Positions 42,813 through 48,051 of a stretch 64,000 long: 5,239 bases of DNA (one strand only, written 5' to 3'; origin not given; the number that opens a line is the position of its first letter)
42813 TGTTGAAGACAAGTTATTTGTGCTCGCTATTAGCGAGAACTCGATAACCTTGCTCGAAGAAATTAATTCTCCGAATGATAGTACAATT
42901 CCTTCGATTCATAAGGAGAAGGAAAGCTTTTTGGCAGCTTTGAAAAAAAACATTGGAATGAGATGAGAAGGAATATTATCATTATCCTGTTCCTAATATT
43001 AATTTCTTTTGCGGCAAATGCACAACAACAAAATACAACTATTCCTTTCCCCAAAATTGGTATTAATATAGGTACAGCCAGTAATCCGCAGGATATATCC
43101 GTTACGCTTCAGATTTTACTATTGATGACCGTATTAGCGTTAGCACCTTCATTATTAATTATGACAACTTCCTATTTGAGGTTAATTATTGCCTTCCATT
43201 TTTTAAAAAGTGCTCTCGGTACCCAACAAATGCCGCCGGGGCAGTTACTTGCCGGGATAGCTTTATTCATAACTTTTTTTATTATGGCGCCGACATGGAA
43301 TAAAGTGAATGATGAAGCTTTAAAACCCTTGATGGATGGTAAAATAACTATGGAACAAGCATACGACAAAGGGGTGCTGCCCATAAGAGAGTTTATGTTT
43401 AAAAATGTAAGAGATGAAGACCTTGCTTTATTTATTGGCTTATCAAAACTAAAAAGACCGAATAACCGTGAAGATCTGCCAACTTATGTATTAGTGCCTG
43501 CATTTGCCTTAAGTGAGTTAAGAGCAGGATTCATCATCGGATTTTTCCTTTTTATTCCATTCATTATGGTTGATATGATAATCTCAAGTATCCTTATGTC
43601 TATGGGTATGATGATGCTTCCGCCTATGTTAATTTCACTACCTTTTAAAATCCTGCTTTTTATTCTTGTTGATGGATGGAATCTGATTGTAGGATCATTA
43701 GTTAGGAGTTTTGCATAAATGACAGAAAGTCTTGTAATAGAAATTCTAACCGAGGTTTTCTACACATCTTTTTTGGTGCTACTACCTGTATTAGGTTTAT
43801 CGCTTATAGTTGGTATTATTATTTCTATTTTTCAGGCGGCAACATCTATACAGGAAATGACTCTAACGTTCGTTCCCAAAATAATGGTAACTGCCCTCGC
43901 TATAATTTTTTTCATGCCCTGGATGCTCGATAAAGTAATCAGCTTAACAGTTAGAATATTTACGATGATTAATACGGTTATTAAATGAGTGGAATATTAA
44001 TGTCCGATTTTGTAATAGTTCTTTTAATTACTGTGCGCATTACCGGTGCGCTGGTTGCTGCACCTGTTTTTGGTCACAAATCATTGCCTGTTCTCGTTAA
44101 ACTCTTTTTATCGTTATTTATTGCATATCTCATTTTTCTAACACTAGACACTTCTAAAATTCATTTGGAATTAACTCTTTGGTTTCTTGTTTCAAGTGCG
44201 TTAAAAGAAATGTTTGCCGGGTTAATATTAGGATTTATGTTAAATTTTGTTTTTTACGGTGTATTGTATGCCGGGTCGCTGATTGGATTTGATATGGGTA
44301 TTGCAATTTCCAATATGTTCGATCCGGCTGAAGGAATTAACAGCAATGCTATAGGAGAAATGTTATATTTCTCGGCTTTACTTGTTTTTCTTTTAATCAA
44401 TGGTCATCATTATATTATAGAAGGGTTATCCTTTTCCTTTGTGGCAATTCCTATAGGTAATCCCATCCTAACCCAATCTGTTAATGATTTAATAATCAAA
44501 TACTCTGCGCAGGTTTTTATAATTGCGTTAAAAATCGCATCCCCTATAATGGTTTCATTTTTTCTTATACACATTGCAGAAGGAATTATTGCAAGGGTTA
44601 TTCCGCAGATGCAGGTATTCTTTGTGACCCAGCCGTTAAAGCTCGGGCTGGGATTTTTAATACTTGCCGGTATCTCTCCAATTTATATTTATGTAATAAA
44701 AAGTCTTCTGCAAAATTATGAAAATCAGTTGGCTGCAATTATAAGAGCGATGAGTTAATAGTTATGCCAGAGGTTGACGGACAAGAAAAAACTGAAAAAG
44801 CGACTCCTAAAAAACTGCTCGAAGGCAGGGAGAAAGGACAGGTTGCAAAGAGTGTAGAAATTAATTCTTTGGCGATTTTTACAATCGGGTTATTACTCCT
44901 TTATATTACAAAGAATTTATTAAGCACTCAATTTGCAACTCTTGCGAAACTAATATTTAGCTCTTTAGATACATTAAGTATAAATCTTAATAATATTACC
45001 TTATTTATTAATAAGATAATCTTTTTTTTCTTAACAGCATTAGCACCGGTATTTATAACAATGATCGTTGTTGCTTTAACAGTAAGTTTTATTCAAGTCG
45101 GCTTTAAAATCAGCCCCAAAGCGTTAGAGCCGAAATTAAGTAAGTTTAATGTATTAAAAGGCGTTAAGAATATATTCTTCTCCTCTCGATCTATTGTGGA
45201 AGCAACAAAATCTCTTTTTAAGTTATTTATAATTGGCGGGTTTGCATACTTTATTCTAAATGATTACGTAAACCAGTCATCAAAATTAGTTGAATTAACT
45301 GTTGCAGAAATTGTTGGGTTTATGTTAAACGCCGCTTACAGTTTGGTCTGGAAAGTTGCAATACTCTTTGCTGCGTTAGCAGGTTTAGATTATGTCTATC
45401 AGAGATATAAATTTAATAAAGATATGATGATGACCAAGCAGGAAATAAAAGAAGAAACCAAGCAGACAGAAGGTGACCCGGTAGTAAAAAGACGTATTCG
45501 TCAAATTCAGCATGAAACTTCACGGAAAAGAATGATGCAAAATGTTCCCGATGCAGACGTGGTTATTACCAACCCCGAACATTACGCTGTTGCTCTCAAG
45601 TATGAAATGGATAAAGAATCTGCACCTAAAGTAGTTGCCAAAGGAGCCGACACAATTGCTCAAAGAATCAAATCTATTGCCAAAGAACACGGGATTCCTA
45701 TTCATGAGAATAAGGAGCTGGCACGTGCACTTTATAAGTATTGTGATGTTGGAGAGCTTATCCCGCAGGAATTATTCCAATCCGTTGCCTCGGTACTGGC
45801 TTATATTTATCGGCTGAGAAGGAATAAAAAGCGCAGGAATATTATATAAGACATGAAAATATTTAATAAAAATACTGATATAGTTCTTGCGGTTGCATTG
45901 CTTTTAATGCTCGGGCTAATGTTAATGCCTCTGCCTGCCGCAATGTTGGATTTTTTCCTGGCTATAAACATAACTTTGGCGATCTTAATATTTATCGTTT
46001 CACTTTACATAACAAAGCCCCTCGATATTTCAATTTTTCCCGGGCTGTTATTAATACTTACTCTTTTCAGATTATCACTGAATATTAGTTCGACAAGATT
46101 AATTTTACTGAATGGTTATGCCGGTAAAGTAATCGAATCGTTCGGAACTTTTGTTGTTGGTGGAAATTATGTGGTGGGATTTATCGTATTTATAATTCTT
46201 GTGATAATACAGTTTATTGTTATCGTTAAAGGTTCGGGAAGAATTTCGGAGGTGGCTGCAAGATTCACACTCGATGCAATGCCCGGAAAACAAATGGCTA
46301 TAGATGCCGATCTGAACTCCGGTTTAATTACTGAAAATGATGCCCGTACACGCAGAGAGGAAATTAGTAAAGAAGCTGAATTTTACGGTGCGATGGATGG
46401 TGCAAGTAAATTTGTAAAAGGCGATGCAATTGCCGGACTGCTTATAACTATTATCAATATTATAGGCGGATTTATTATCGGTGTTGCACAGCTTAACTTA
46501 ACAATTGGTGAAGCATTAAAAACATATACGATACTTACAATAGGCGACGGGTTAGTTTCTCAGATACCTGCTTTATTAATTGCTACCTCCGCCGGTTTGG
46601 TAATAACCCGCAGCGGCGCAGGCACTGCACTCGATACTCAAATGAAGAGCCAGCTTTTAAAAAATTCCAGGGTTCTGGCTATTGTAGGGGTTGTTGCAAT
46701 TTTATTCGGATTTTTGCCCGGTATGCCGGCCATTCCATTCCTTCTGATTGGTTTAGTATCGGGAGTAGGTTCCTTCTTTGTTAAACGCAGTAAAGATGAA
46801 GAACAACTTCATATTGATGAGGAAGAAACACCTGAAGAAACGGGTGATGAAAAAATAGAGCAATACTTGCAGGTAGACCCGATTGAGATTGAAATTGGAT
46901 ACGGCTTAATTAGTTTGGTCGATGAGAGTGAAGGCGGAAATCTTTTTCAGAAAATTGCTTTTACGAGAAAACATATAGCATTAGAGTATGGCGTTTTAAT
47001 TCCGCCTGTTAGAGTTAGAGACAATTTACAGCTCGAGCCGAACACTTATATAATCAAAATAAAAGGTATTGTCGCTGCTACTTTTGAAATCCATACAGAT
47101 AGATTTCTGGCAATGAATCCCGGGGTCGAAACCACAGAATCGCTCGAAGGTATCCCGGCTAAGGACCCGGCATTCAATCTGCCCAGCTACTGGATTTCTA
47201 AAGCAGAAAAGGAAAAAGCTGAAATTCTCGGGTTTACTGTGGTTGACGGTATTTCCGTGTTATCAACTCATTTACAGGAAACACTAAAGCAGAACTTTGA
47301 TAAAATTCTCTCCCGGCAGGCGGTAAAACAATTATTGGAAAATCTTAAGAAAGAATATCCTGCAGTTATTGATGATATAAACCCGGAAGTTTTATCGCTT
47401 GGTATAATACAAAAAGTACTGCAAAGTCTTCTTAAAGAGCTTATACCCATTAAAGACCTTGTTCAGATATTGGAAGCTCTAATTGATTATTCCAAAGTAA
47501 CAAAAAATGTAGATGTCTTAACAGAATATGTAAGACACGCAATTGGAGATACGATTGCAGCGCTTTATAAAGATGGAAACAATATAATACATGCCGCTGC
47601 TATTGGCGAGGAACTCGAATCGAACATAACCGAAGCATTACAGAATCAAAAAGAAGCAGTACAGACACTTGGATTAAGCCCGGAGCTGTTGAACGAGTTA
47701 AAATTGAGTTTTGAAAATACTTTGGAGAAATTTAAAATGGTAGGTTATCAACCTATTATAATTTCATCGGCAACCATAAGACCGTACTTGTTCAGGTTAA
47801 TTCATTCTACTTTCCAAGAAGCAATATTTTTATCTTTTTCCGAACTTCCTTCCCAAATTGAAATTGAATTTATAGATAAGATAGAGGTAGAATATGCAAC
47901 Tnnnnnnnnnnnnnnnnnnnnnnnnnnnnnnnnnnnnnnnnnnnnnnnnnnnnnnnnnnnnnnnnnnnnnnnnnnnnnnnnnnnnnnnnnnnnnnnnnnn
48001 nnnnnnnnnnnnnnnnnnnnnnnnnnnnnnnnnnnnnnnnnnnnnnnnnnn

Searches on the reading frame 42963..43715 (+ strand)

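Call 63: search_protein_families(library=pfam, proteins=[window:42963-43715:+], max_evalue=0.000001)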
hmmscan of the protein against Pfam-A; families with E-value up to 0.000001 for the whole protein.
window:42963-43715:+ (251 aa): 1 family
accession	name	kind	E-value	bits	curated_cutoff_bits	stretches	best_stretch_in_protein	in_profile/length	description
PF00813.25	FliP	-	2e-78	263.2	26.9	1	54-246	1-191/191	FliP family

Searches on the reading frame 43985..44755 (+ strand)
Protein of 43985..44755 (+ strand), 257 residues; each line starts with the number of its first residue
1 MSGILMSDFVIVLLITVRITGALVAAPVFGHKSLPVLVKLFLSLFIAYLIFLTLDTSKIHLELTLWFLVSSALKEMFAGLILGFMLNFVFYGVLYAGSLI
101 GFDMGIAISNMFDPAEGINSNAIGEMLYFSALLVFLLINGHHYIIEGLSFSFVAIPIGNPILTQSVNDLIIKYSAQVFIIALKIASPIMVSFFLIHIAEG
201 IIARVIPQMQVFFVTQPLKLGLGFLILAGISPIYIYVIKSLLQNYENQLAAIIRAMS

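Call 63: search_protein_families(library=pfam, proteins=[window:43985-44755:+], max_evalue=0.000001)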
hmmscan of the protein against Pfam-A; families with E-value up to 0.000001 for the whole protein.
window:43985-44755:+ (257 aa): 1 family
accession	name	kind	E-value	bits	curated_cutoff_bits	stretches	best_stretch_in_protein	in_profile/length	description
PF01311.25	Bac_export_1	-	1.1e-60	205.5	27.8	1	10-244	2-229/230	Bacterial export proteins, family 1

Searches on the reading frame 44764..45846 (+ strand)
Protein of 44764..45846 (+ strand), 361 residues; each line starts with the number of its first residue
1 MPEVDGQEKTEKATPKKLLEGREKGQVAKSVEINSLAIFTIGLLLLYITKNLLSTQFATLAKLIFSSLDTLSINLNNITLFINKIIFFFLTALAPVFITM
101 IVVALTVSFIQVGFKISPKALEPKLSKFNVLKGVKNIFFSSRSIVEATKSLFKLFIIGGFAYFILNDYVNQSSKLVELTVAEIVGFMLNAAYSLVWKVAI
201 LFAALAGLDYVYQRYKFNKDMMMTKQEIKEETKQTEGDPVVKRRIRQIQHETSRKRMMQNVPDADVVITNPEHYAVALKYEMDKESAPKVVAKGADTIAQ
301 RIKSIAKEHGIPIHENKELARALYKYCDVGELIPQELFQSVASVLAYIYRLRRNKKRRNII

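Call 63: search_protein_families(library=pfam, proteins=[window:44764-45846:+], max_evalue=0.000001)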
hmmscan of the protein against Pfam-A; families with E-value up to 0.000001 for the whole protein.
window:44764-45846:+ (361 aa): 1 family
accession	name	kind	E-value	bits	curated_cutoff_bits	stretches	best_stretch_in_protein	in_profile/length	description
PF01312.24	Bac_export_2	-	8.5e-125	416.9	24.4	1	7-348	1-335/335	FlhB HrpN YscU SpaS Family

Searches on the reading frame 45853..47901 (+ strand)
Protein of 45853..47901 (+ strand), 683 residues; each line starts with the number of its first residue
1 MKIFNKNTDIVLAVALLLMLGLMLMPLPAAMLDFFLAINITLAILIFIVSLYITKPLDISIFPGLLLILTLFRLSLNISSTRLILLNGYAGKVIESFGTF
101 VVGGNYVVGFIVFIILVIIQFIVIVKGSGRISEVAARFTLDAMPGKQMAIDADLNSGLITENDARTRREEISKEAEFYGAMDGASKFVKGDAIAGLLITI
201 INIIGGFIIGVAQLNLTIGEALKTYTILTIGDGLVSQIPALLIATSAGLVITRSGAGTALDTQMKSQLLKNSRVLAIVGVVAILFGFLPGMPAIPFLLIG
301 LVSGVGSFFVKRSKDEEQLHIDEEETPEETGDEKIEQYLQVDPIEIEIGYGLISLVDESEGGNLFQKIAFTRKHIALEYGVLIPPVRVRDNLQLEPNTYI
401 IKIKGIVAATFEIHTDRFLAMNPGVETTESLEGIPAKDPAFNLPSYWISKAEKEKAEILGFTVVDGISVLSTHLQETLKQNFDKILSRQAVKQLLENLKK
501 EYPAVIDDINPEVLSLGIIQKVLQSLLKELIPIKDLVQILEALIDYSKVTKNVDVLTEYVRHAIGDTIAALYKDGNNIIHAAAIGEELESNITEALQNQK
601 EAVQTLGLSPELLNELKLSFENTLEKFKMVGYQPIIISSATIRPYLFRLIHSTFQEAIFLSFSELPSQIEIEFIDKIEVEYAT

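Call 63: search_protein_families(library=pfam, proteins=[window:45853-47901:+], max_evalue=0.000001)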
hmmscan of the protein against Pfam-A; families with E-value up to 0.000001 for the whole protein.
window:45853-47901:+ (683 aa): 1 family
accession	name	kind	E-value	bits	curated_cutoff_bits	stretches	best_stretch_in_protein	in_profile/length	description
PF00771.25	FHIPEP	-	2e-258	859.8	29.1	1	20-669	2-656/657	FHIPEP family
